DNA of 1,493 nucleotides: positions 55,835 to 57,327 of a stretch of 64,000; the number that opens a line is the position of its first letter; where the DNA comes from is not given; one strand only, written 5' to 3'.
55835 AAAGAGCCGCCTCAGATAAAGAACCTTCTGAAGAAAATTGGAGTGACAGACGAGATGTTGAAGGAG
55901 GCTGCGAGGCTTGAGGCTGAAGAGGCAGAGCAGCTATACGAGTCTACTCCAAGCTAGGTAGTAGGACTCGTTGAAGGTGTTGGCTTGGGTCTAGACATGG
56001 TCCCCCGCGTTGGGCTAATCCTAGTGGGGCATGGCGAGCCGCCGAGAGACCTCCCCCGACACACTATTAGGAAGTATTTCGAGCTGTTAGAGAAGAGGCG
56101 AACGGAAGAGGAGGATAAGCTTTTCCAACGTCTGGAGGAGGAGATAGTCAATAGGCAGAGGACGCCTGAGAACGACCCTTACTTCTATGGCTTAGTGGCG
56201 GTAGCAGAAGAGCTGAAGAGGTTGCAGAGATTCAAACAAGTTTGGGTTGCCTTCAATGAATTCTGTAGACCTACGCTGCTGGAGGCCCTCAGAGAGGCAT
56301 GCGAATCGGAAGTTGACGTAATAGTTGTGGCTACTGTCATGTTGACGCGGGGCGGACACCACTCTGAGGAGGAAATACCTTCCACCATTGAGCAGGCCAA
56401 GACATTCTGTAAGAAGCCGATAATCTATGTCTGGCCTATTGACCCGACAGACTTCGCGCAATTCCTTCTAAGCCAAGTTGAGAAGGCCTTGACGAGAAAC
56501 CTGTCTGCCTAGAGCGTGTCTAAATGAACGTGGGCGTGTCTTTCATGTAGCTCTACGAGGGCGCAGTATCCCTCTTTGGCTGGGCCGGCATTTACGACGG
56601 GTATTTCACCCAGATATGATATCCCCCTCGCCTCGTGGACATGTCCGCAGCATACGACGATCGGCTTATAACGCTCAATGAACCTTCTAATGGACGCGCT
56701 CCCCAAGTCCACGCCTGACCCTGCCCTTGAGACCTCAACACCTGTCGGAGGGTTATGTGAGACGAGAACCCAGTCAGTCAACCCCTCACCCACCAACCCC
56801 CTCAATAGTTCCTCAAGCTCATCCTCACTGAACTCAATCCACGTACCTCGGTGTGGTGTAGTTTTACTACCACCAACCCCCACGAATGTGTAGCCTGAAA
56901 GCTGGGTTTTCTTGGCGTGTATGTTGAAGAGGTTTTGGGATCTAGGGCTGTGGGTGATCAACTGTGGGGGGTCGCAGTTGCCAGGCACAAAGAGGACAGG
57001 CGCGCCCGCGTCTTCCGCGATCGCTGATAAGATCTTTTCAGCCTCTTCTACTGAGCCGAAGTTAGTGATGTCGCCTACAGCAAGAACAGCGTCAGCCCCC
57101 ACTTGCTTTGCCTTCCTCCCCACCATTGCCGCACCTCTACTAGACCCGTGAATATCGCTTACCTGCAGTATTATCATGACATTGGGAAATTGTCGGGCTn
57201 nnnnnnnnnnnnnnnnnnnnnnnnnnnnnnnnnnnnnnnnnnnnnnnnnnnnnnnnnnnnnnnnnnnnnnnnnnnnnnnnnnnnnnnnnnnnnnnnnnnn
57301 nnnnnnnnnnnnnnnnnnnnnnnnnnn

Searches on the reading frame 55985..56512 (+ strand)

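Call 3: search_protein_families(library=pfam, proteins=[window:55985-56512:+], max_evalue=0.01)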
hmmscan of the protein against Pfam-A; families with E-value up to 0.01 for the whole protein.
window:55985-56512:+ (175 aa): 1 family
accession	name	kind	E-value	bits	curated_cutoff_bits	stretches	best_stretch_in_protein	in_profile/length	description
PF01903.22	CbiX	-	4e-10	40.4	22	1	72-154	14-96/106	CbiX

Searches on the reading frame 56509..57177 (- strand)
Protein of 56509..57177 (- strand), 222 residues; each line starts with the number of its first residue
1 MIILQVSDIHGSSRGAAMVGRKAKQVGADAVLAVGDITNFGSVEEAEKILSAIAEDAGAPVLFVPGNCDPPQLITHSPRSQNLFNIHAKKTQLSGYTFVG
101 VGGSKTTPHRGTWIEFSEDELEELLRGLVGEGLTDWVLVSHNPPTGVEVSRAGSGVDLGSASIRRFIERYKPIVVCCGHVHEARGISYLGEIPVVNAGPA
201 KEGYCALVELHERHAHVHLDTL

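Call 3: search_protein_families(library=pfam, proteins=[window:56509-57177:-], max_evalue=0.01)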
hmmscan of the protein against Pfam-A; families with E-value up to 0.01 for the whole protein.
window:56509-57177:- (222 aa): 3 families
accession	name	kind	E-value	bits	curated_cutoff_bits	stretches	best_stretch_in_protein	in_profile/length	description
PF00149.33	Metallophos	-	3.7e-18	67.1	21.5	1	2-182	2-190/191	Calcineurin-like phosphoesterase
PF12850.12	Metallophos_2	-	5.4e-14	52.9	27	1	1-202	1-137/154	Calcineurin-like phosphoesterase superfamily domain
PF14582.11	Metallophos_3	-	1.2e-12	48.1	28.2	1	47-215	79-254/259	Metallophosphoesterase, calcineurin superfamily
